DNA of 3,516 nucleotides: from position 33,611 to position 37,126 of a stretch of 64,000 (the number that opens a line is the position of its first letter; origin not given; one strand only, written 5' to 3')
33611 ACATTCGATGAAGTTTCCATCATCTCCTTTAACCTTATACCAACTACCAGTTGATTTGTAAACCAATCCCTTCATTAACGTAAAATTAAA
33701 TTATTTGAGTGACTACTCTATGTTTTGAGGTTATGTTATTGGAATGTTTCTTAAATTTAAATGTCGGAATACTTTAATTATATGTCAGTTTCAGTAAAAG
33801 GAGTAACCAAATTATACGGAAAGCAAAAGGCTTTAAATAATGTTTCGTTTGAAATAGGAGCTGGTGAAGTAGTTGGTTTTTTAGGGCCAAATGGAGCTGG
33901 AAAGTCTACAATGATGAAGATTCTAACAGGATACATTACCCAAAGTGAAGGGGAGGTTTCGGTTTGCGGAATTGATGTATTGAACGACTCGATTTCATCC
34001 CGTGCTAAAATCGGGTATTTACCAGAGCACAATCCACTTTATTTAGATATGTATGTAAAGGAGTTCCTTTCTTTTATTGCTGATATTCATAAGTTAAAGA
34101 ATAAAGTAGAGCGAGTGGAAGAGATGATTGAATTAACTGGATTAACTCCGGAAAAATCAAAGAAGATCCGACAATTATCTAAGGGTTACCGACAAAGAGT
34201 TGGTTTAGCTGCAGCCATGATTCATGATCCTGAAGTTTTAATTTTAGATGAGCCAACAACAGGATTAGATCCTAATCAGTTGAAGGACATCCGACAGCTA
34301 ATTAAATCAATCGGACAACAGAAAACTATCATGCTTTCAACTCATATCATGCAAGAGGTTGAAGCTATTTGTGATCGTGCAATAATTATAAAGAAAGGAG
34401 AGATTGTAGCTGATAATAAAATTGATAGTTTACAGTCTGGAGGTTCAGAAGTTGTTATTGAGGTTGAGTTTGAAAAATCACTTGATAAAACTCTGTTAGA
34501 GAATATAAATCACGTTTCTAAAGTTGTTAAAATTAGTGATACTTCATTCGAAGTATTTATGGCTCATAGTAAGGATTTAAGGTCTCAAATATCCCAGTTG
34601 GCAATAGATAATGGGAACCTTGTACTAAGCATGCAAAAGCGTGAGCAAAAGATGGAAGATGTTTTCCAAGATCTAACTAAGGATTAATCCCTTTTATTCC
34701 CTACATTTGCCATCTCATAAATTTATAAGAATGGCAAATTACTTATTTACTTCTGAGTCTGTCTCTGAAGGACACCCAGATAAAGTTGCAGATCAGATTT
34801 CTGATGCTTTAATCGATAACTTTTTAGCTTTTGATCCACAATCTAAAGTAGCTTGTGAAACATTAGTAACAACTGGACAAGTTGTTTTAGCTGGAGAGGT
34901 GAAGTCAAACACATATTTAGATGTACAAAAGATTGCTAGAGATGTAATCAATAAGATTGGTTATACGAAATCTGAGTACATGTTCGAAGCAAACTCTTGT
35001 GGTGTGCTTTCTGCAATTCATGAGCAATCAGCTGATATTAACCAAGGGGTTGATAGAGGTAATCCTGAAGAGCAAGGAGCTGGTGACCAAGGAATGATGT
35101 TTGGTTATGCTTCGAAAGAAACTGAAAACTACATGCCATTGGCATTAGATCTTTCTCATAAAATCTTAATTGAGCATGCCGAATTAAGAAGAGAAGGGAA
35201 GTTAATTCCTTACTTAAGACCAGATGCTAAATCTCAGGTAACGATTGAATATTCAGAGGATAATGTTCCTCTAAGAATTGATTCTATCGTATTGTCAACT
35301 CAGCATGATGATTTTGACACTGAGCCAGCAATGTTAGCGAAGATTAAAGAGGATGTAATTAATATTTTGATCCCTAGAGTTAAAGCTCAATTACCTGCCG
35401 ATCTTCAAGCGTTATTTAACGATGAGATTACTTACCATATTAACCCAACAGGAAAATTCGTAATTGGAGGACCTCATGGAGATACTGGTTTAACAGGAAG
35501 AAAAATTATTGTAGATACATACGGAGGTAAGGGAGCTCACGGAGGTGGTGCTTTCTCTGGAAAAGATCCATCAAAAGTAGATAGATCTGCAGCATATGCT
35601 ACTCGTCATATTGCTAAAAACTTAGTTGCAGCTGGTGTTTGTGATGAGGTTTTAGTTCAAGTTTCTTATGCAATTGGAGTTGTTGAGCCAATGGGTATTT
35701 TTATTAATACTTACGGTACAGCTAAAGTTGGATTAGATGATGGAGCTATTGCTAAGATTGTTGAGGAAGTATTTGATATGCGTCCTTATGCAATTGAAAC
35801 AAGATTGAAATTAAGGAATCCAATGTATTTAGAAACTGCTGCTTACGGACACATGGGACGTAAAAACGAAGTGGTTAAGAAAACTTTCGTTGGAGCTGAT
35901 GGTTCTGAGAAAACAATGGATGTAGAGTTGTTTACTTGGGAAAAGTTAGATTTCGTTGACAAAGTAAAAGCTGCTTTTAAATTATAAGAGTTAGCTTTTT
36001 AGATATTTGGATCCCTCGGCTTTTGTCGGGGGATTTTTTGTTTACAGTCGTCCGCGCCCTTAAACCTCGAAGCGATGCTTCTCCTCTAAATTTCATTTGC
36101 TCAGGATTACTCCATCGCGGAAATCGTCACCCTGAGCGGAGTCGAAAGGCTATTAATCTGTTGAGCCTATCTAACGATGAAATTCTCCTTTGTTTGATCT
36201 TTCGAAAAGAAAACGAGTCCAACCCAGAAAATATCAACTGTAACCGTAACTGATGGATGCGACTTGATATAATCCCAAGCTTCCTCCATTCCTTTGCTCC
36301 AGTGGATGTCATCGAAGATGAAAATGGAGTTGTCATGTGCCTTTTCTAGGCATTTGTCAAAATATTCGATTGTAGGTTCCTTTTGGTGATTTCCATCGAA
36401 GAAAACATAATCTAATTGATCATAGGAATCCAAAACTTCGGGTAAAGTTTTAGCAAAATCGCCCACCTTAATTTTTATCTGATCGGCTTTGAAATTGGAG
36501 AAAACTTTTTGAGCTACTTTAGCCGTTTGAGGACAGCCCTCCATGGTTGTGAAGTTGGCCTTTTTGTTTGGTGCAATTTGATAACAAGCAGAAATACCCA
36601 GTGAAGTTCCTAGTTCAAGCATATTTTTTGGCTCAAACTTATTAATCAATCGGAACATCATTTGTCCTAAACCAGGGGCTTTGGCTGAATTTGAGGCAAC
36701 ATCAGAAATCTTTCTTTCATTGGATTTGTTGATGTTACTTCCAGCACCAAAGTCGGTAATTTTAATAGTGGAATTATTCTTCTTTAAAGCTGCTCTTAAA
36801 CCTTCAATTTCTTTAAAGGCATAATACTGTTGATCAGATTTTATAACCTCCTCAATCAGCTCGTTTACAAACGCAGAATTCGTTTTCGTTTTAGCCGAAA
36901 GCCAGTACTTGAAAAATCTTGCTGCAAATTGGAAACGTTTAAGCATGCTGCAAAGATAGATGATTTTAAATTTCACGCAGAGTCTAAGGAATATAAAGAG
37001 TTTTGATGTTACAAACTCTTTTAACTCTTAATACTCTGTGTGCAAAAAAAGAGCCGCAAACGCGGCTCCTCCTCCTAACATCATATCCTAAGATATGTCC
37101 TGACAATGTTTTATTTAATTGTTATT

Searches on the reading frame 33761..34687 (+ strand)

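Call 83: search_protein_families(library=ncbifam, proteins=[window:33761-34687:+], max_evalue=0.00001)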
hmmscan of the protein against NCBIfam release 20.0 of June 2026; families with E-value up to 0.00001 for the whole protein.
window:33761-34687:+ (308 aa): 186 families (the best 25 are shown)
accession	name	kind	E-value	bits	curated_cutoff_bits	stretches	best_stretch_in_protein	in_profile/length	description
TIGR03522.1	GldA_ABC_ATP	equivalog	3.6e-132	440.4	402.6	1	8-306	1-301/301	gliding motility-associated ABC transporter ATP-binding subunit GldA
TIGR01188.1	drrA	subfamily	3.4e-65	220.3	312.45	1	17-306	1-301/302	daunorubicin resistance ABC transporter, ATP-binding protein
NF033858.1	ABC2_perm_RbbA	equivalog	2.7e-55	187.8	1050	1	8-249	265-509/909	ribosome-associated ATPase/putative transporter RbbA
NF010059.0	PRK13536.1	equivalog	7.1e-52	176.2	549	1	6-306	40-336/342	nodulation factor ABC transporter ATP-binding protein NodI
TIGR03864.1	PQQ_ABC_ATP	hypoth_equivalog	1.5e-51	175.1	302.25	1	10-227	2-222/236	ABC transporter, ATP-binding subunit, PQQ-dependent alcohol dehydrogenase system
TIGR03740.1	galliderm_ABC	subfamily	2.6e-50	171.2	309.75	1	11-223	2-210/223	lantibiotic protection ABC transporter ATP-binding subunit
NF010060.0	PRK13537.1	equivalog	8.3e-50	169.4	521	1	9-306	15-308/314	nodulation factor ABC transporter ATP-binding protein NodI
TIGR01288.1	nodI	equivalog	3.7e-48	164.1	424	1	8-306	3-297/303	nodulation factor ABC transporter ATP-binding protein NodI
TIGR04406.1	LPS_export_lptB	equivalog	8.3e-46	156.2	240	1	11-224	3-222/239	LPS export ABC transporter ATP-binding protein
NF047568.1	PSM_export_PmtC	equivalog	3e-41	141.8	375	1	12-284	3-264/290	phenol-soluble modulin export ABC transporter ATP-binding protein PmtC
TIGR03375.1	type_I_sec_LssB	subfamily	2.2e-39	135.3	693.1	1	21-221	479-685/696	type I secretion system permease/ATPase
TIGR00968.1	3a0106s01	subfamily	1.8e-38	132.4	342.75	1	11-217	2-211/237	sulfate ABC transporter ATP-binding protein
NF047565.1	PSM_export_PmtA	equivalog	1.8e-38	132.4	350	1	20-269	12-253/282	phenol-soluble modulin export ABC transporter ATP-binding protein PmtA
TIGR04521.1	ECF_ATPase_2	equivalog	4.3e-38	131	330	1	21-225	17-233/279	energy-coupling factor transporter ATPase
TIGR04520.1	ECF_ATPase_1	equivalog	1.9e-37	129.1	315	1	11-248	2-250/269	energy-coupling factor transporter ATPase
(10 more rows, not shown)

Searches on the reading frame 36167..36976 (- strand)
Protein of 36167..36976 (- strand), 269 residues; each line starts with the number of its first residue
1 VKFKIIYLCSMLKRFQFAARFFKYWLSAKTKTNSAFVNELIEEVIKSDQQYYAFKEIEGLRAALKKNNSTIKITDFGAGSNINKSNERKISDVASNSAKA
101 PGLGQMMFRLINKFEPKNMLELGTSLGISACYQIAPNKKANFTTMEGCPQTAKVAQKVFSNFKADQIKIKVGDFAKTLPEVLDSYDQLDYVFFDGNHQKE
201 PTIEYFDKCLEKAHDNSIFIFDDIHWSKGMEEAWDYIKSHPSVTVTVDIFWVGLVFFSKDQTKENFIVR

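Call 3: search_protein_families(library=pfam, proteins=[window:36167-36976:-], max_evalue=0.01)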
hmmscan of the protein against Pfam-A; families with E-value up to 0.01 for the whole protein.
window:36167-36976:- (269 aa): 2 families
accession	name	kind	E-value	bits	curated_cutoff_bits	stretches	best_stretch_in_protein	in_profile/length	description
PF13578.12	Methyltransf_24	-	2.2e-12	48.2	26.3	1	120-224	1-105/105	Methyltransferase domain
PF01596.23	Methyltransf_3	-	1.5e-08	34.6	22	1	104-232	33-163/204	O-methyltransferase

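Call 4: search_protein_families(library=ncbifam, proteins=[window:36167-36976:-], max_evalue=0.01)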
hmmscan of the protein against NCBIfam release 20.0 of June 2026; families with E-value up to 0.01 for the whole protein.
window:36167-36976:- (269 aa): 1 family
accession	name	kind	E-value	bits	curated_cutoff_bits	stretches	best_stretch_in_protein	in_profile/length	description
NF003380.0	PRK04457.1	equivalog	0.0015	17.6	304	1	106-222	60-179/265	polyamine aminopropyltransferase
